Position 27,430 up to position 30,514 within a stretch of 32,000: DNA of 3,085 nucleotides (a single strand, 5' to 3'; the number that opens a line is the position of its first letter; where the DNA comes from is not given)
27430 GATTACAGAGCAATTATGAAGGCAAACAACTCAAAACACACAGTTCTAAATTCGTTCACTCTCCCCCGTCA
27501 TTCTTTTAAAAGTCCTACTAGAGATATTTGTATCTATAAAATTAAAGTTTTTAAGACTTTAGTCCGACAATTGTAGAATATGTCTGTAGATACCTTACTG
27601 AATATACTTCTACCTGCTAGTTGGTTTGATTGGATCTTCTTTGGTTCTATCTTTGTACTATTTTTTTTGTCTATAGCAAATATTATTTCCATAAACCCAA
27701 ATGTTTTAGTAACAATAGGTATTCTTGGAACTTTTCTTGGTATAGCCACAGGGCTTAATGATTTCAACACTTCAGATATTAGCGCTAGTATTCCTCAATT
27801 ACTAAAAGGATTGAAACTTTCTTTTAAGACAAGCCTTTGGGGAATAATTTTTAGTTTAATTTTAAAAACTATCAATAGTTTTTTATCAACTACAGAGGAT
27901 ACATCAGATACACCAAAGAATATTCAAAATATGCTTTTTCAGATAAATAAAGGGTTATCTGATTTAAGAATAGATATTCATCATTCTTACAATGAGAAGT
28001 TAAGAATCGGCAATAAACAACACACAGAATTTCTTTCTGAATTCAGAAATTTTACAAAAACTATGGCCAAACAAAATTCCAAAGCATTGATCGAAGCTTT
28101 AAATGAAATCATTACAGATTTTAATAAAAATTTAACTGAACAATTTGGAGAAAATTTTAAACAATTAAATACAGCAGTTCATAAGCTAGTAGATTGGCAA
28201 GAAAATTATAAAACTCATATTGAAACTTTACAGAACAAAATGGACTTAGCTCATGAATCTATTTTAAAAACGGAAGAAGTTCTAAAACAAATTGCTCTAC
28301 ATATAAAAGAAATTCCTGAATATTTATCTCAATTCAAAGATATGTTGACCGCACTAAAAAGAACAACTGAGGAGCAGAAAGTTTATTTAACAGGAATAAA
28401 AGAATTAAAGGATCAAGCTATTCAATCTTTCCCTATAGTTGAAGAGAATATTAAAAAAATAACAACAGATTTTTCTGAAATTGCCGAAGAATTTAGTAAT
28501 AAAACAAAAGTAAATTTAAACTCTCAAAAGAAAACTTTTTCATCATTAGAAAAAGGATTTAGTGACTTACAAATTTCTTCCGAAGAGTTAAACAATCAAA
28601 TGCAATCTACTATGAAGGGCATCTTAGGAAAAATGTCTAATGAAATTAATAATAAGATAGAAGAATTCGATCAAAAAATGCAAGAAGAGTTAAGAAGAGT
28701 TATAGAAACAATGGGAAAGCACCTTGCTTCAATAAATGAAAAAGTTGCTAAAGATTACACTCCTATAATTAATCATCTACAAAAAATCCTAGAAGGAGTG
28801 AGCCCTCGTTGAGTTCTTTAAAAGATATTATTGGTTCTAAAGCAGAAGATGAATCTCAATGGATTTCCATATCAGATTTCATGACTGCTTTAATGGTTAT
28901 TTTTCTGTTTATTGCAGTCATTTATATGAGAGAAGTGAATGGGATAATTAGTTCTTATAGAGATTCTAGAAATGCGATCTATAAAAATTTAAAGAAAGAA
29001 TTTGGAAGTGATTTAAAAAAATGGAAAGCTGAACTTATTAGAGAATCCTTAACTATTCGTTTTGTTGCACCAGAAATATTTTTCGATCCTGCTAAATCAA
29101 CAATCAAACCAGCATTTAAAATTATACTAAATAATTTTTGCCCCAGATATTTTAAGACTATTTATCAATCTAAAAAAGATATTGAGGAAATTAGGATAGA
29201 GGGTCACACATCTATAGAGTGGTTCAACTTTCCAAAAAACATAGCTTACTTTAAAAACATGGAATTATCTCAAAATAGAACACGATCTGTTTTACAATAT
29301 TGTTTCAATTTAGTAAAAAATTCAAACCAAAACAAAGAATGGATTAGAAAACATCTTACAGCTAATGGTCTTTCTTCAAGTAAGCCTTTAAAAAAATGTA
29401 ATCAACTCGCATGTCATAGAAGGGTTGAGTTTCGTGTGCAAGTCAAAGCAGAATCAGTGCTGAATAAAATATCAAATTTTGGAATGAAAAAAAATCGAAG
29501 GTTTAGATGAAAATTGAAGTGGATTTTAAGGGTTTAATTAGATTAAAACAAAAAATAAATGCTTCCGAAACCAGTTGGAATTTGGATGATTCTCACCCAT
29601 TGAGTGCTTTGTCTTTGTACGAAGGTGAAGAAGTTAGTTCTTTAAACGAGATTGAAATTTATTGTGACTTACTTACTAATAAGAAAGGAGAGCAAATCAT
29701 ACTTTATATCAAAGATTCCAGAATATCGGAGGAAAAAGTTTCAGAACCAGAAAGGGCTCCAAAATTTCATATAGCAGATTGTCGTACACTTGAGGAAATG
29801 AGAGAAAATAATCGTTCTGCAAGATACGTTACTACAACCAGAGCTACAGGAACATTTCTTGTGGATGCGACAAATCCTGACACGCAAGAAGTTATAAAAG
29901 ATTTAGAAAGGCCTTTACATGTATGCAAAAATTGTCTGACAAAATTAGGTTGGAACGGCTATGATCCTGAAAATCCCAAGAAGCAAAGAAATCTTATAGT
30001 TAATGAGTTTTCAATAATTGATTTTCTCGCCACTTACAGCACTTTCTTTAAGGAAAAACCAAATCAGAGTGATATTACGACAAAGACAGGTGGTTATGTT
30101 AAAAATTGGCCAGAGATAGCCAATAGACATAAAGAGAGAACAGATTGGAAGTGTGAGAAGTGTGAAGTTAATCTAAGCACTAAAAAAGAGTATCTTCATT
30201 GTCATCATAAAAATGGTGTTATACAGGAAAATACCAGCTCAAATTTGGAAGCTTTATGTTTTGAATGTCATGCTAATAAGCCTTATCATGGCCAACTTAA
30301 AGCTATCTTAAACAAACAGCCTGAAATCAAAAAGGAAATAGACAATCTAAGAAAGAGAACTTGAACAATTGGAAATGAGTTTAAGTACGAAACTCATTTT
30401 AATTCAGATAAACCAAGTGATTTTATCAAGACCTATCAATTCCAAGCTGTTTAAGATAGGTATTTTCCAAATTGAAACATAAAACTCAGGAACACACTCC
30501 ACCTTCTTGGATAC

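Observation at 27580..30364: Translationally coupled MotA-like / MotB-like / HNH nuclease operon: compact Zorya-II-like system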

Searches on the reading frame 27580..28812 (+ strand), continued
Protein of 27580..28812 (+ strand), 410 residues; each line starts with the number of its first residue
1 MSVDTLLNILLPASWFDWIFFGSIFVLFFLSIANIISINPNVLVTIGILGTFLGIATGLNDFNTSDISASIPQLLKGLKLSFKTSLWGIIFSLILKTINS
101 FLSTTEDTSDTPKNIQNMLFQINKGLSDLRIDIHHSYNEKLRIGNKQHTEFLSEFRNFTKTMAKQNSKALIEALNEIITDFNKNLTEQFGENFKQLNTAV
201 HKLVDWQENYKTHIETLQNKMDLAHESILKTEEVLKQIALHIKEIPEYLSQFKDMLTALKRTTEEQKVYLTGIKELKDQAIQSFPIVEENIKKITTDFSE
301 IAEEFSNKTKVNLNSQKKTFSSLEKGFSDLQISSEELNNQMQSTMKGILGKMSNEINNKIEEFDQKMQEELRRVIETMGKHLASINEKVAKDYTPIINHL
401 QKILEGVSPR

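Call 45: predict_structure(alignment_id=A1)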
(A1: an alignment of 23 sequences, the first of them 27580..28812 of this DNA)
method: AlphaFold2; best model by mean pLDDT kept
length: 410 residues; sequences in the alignment: 23
mean_pLDDT: 65.3   pTM: 0.27
mean pLDDT of the five models: 65.3, 59.8, 56.8, 54.8, 53.9
residues with pLDDT >= 90: 0; 70-90: 157; 50-70: 207; < 50: 46
segments of 3 or more residues with pLDDT < 50: 104-111, 135-149, 408-410
pLDDT, mean of each block of 10 residues (from residue 1): 61 69 73 60 76 81 84 82 81 77 51 59 65 48 42 54 51 53 57 60 68 75 77 73 52 67 71 67 66 66 70 69 67 69 64 66 70 60 54 64 58
secondary structure, 60 per line:
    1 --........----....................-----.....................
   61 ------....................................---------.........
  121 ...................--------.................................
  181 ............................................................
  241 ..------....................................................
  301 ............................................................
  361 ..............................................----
elements in order: H3-10 H15-34 H40-60 H67-102 H112-139 H148-242 H249-406

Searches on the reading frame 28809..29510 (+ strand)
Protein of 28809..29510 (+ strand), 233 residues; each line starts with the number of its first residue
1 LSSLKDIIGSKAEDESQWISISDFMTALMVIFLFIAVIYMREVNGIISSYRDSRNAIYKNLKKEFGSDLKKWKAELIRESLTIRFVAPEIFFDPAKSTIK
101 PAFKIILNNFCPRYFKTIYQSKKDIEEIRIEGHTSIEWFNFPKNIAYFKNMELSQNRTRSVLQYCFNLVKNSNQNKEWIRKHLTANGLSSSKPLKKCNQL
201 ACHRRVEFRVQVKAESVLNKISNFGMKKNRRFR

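Call 3: search_protein_families(library=padloc, proteins=[window:28809-29510:+], max_evalue=0.1)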
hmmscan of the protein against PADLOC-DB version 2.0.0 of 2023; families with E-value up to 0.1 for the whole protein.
window:28809-29510:+ (233 aa): 6 families
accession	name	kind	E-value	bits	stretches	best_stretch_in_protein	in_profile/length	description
PDLC00641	ZorB2|ZorB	-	1.5e-77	258.5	1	10-223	9-235/238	MotB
PDLC00609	ZorB1|ZorB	-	8.8e-49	164.1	1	11-223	12-227/232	MotB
PDLC00611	ZorB1|ZorB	-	4.8e-17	60.4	1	12-212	14-215/240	MotB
PDLC00608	ZorB1|ZorB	-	1.3e-13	48.8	1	11-211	11-226/243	MotB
PDLC00610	ZorB1|ZorB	-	3.4e-09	34.7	1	11-215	10-239/254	MotB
PDLC00612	ZorB1|ZorB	-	2.1e-06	25.5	1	49-213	94-269/293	MotB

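Call 4: search_protein_families(library=pfam, proteins=[window:28809-29510:+], max_evalue=0.1)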
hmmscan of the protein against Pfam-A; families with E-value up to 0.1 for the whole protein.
window:28809-29510:+ (233 aa): 4 families
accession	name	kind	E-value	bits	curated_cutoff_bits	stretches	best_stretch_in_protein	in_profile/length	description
PF00691.25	OmpA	-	3.8e-08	34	27.2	1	91-200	1-91/98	OmpA family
PF13677.11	MotB_plug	-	0.027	14.5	24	1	18-35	18-36/58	Membrane MotB of proton-channel complex MotA/MotB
PF02990.21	EMP70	-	0.027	13.5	27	1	13-73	192-246/517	Endo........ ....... 70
PF08302.16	tRNA_lig_CPD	-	0.054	13.4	23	1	94-182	25-111/250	Fungal tRNA ligase phosphodiesterase domain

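Call 5: search_protein_families(library=ncbifam, proteins=[window:28809-29510:+], max_evalue=0.1)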
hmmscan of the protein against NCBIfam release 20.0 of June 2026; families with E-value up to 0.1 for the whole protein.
window:28809-29510:+ (233 aa): 10 families
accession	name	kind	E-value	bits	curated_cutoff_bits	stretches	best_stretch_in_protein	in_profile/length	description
NF041787.1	anti-phage_ZorB2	equivalog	1.7e-50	172.1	400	1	25-221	1-207/210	type II Zorya anti-phage system protein ZorB2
NF041788.1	anti-phage_ZorB1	equivalog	8.2e-07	28.7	400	1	15-212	18-216/243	type I Zorya anti-phage system protein ZorB1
NF006548.1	PRK09041.1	equivalog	1.1e-05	24.8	277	1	73-210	149-273/287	flagellar motor protein MotB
NF053611.1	YiaD_Gzip_OmpA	equivalog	3.5e-05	23.6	175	1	62-208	75-204/206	YiaD family glycine zipper/OmpA-like lipoprotein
NF006542.0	PRK09039.1-1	equivalog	3.6e-05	22.9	388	1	85-209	503-623/627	peptidoglycan -binding protein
NF006545.0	PRK09039.1-4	equivalog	0.00012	21.8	372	1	84-205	219-331/342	peptidoglycan -binding protein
NF005195.1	PRK06667.1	equivalog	0.00021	21.2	300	1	89-176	123-202/241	flagellar motor protein MotB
NF005382.1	PRK06925.1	equivalog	0.00058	20.2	264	1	89-207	116-220/225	flagellar motor protein MotS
TIGR03350.1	type_VI_ompA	equivalog_domain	0.0027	17.6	139.8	1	82-212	25-135/137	type VI secretion system protein TssL, long form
NF052495.1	PktCycXAC1230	equivalog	0.014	14.6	490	1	171-205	224-258/380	polyketide cyclase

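Call 16: search_solved_structures(query=window:28809-29510:+, max_evalue=0.01, show_alignments=2)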
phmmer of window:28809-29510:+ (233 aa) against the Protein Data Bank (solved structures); distinct sequences matched with E-value up to 0.01: 3.
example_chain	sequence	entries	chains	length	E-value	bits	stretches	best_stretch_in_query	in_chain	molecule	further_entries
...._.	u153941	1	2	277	1.9e-42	148.6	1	14-215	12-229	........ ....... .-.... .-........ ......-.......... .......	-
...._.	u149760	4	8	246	0.00075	22.4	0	14-47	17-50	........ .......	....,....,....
8vvn_B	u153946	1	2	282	0.0058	19.5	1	13-135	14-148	Chemotaxis protein MotB-related protein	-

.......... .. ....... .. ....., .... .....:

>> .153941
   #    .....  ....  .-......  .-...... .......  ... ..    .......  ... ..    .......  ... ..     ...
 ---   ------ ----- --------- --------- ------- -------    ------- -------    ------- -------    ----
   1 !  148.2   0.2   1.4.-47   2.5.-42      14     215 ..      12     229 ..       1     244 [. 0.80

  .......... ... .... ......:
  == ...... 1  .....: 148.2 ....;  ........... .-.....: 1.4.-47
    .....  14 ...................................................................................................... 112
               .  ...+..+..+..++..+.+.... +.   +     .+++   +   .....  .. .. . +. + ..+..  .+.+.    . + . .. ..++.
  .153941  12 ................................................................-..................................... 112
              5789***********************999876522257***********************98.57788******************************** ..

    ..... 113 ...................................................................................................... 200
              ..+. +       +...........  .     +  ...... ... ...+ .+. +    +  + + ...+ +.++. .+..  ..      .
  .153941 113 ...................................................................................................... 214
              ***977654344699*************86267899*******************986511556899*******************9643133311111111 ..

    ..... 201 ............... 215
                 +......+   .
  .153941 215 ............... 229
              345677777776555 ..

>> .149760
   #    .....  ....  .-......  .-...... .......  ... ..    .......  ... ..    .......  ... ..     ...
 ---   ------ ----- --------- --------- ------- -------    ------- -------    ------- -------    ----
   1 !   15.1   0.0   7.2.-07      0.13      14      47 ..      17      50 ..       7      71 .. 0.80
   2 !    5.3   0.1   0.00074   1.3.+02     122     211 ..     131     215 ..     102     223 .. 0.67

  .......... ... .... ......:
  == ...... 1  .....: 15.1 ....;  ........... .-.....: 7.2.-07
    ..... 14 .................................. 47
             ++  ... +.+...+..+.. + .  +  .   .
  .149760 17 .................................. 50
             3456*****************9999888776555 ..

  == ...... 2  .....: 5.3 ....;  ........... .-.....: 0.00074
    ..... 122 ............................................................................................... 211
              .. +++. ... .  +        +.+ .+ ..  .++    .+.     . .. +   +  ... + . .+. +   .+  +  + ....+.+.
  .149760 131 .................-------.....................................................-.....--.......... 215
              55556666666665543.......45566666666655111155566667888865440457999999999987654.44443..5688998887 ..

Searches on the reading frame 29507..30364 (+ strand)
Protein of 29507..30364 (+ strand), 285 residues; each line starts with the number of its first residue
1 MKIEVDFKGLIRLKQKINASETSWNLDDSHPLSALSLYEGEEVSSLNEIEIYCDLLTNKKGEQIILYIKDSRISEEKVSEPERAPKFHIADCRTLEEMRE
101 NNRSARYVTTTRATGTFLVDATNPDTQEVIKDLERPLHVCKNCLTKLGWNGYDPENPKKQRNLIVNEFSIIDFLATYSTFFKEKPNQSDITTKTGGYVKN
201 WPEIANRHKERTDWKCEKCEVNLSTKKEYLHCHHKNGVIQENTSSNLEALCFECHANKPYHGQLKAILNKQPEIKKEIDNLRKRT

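Call 3: search_protein_families(library=padloc, proteins=[window:29507-30364:+], max_evalue=0.1)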
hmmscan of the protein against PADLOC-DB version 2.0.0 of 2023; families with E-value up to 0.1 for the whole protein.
window:29507-30364:+ (285 aa): 7 families
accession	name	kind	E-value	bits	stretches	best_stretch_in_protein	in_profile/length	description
PDLC00645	ZorE2|ZorE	-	7.6e-74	247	1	1-283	1-275/375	HNH endonuclease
PDLC00642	ZorE2|ZorE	-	9.5e-69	229.9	1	32-282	40-277/283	HNH endonuclease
PDLC00643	ZorE2|ZorE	-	9.3e-62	206.9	1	38-268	48-271/282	HNH endonuclease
PDLC00646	ZorE2|ZorE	-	4.1e-31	106.3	1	1-158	1-154/162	HNH endonuclease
PDLC00644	ZorE2|ZorE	-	3.9e-28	96.9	1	48-258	51-238/267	HNH endonuclease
PDLC03673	HEase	-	0.0015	16.1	1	213-262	87-137/227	homing endonuclease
PDLC02859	DpdF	-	0.032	10.7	1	210-258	4-52/545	DpdF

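Call 4: search_protein_families(library=pfam, proteins=[window:29507-30364:+], max_evalue=0.1)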
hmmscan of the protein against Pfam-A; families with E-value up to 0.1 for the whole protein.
window:29507-30364:+ (285 aa): 3 families
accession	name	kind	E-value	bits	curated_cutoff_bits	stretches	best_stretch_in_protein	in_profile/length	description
PF10058.14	Zn_ribbon_10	-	0.02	15.1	24.2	0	231-256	27-52/54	ER junction formation factor lunapark, zinc ribbon finger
PF18496.6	ColG_sub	-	0.028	15.1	27.8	1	87-153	21-86/117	Collagenase G catalytic helper subdomain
PF01844.29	HNH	-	0.052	14.1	21.4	1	216-258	1-44/47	HNH endonuclease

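Call 5: search_protein_families(library=ncbifam, proteins=[window:29507-30364:+], max_evalue=0.1)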
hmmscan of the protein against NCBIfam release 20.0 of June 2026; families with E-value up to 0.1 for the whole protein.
window:29507-30364:+ (285 aa): 1 family
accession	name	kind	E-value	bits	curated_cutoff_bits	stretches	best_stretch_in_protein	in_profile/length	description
NF041791.1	anti-phage_ZorE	equivalog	8.8e-58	195.8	600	1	1-265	1-257/358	type II Zorya anti-phage system protein ZorE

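Call 17: search_solved_structures(query=window:29507-30364:+, max_evalue=0.1, show_alignments=2)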
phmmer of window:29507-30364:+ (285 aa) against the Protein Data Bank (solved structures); distinct sequences matched with E-value up to 0.1: 0.
